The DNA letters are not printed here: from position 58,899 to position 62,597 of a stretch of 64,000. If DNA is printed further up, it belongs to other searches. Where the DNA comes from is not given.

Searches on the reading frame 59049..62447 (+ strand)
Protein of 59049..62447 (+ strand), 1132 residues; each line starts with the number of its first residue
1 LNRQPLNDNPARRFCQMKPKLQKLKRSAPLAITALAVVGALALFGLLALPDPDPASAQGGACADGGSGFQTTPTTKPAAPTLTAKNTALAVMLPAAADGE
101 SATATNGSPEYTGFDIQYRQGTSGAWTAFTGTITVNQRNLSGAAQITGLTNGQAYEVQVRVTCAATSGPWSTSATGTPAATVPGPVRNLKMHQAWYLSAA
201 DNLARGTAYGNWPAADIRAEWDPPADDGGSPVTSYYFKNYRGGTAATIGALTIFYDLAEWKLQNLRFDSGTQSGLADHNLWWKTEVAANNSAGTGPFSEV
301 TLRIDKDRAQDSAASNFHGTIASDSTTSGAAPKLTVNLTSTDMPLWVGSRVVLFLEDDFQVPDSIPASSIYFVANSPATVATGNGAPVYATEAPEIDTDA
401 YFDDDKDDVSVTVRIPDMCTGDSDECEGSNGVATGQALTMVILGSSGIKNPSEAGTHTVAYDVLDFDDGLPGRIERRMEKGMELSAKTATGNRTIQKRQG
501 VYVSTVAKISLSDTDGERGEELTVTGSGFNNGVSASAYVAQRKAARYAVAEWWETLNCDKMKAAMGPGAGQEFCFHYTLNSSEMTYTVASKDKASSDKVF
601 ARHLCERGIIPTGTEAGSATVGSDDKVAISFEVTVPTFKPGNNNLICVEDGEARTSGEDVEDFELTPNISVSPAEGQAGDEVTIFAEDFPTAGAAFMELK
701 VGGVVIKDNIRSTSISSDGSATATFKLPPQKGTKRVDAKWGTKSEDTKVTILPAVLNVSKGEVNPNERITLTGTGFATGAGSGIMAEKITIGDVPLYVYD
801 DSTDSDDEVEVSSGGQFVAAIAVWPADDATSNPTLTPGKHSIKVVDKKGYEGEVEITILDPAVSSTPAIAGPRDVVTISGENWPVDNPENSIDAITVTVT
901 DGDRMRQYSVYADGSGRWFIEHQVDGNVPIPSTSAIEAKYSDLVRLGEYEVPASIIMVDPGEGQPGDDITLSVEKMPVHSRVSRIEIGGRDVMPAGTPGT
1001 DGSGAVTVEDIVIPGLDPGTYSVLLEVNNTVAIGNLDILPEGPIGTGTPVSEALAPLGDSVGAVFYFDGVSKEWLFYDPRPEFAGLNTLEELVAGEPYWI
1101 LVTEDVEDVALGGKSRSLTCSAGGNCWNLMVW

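Call 41: search_protein_families(library=pfam, proteins=[window:59049-62447:+])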
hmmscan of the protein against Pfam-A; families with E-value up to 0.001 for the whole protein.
window:59049-62447:+ (1132 aa): 2 families
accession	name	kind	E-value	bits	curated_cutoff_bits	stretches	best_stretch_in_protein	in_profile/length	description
PF01833.30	TIG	-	1.4e-08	35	20.9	0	759-816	7-53/84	IPT/TIG domain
PF00041.27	fn3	-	2.5e-08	34.5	25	1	107-176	25-83/84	Fibronectin type III domain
